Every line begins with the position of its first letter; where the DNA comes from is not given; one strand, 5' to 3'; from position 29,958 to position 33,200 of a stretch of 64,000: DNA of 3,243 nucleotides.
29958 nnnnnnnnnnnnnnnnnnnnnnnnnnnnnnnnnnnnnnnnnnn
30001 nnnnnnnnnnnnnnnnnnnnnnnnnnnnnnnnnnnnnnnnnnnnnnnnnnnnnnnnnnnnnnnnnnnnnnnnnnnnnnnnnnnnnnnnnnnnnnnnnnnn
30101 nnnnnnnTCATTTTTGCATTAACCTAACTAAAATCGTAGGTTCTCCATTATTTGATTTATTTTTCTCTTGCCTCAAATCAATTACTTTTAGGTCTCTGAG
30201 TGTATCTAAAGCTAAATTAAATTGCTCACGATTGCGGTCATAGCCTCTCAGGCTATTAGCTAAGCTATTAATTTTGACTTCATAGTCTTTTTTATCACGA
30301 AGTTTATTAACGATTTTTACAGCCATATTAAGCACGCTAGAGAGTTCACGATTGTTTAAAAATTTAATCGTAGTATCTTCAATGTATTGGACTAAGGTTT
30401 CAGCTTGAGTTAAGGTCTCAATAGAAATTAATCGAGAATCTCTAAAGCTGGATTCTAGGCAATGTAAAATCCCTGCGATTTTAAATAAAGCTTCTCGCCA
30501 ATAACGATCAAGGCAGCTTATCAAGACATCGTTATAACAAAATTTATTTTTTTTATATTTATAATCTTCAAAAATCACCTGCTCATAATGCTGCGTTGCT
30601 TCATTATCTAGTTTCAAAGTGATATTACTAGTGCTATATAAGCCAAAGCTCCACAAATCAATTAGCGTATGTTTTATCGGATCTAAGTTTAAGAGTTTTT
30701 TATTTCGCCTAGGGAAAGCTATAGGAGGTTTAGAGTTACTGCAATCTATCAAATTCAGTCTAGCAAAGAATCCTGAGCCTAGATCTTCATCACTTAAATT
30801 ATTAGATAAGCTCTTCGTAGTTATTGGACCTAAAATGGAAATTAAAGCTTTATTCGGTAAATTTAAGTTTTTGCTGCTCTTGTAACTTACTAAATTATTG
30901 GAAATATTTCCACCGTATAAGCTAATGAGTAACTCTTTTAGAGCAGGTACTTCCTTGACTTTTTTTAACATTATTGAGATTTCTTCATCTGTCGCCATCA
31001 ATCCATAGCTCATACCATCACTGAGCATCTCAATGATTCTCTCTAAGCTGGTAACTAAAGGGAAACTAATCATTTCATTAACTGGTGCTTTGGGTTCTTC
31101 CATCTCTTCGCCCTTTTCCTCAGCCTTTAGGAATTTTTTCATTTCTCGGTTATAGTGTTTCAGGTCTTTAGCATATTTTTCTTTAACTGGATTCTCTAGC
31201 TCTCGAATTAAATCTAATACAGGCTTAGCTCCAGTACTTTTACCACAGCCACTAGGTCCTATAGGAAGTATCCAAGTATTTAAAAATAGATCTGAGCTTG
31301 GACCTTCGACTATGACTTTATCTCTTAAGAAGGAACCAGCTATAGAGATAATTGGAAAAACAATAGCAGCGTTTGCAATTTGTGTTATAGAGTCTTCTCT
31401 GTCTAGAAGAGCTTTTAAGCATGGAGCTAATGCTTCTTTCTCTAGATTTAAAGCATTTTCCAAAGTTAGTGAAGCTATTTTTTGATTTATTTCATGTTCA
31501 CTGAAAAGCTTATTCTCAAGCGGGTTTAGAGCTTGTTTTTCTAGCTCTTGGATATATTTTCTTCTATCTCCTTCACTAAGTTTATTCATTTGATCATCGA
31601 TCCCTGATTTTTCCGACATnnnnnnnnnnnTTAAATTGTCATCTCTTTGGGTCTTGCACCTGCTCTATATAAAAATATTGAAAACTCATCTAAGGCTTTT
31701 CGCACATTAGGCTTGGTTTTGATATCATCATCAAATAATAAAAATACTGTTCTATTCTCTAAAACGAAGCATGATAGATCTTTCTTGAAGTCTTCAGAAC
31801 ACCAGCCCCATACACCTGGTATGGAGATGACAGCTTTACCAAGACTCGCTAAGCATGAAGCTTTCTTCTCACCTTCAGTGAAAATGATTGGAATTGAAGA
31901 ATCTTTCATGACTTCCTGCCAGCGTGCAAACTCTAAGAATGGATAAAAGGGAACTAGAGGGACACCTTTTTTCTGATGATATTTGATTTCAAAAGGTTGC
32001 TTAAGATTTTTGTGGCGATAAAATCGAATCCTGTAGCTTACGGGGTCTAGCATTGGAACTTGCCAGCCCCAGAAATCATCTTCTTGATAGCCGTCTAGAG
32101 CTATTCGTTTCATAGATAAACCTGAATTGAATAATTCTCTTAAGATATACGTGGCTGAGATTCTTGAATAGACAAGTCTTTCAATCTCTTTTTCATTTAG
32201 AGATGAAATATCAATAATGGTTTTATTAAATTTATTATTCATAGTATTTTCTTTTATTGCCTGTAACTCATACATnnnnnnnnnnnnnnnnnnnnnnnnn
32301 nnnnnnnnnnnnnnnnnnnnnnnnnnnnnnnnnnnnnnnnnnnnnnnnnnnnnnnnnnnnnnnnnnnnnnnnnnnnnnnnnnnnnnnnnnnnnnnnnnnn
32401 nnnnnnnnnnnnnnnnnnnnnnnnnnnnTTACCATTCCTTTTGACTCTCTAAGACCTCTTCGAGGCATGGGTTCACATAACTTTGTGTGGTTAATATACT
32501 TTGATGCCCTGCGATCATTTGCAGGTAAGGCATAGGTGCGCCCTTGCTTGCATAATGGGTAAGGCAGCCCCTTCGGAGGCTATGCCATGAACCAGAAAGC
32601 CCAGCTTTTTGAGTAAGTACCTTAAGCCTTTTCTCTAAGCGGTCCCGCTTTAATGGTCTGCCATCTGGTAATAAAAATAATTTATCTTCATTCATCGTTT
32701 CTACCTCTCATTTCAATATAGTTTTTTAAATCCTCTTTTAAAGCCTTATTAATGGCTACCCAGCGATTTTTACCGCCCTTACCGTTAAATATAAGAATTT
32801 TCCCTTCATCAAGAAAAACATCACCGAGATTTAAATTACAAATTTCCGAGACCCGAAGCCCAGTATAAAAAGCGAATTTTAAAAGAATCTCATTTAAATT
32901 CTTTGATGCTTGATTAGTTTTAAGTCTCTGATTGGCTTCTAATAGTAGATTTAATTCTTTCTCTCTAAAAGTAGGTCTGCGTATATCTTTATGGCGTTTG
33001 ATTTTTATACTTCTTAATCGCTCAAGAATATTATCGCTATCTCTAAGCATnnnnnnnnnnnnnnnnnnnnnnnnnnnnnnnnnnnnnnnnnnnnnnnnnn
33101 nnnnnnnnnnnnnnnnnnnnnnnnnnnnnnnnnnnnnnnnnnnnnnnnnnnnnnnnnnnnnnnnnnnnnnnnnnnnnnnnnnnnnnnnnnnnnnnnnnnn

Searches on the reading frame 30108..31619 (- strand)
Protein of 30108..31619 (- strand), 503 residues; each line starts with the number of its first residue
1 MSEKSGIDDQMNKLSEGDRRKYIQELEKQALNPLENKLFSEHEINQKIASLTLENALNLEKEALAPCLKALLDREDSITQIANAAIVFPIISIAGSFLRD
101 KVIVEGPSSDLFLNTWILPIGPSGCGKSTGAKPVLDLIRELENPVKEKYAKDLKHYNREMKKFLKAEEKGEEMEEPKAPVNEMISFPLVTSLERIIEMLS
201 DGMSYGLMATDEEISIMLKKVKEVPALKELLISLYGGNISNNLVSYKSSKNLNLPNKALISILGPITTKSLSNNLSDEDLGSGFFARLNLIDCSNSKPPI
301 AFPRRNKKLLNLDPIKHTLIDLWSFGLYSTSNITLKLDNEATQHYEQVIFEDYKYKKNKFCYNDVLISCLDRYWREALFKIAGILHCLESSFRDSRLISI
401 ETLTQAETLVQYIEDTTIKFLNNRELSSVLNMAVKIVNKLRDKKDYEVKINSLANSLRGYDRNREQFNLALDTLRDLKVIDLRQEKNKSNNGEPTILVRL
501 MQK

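Call 80: search_protein_families(library=pfam, proteins=[window:30108-31619:-], max_evalue=0.001)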
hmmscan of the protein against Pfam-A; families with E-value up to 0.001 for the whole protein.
window:30108-31619:- (503 aa): 1 family
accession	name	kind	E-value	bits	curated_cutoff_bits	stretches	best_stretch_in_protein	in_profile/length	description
PF13148.11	DUF3987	-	1.1e-25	91.1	27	1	84-417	5-358/364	Protein of unknown function (DUF3987)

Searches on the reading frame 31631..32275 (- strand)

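Call 80: search_protein_families(library=pfam, proteins=[window:31631-32275:-], max_evalue=0.001)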
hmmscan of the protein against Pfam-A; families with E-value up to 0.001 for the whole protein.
window:31631-32275:- (214 aa): 1 family
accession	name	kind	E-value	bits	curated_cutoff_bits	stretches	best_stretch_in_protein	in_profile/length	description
PF12965.13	DUF3854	-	1.9e-19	70.3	23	1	119-213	2-110/130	Domain of unknown function (DUF3854)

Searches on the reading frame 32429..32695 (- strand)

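Call 62: search_protein_families(library=pfam, proteins=[window:32429-32695:-], max_evalue=0.01)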
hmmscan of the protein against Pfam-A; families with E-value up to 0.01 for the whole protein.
window:32429-32695:- (88 aa): 1 family
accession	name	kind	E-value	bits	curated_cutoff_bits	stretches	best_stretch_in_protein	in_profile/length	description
PF00589.27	Phage_integrase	-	1.4e-12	48.2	27.1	1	4-75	94-167/172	Phage integrase family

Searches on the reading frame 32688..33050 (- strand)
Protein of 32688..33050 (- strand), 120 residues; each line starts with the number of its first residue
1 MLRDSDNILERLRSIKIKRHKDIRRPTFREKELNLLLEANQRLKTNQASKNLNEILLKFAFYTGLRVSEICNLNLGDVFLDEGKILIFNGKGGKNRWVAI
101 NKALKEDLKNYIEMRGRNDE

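Call 62: search_protein_families(library=pfam, proteins=[window:32688-33050:-], max_evalue=0.01)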
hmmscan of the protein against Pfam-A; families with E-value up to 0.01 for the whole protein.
window:32688-33050:- (120 aa): 1 family
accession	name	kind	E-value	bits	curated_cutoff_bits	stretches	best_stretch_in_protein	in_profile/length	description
PF00589.27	Phage_integrase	-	2.9e-14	53.6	27.1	1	28-116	3-87/172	Phage integrase family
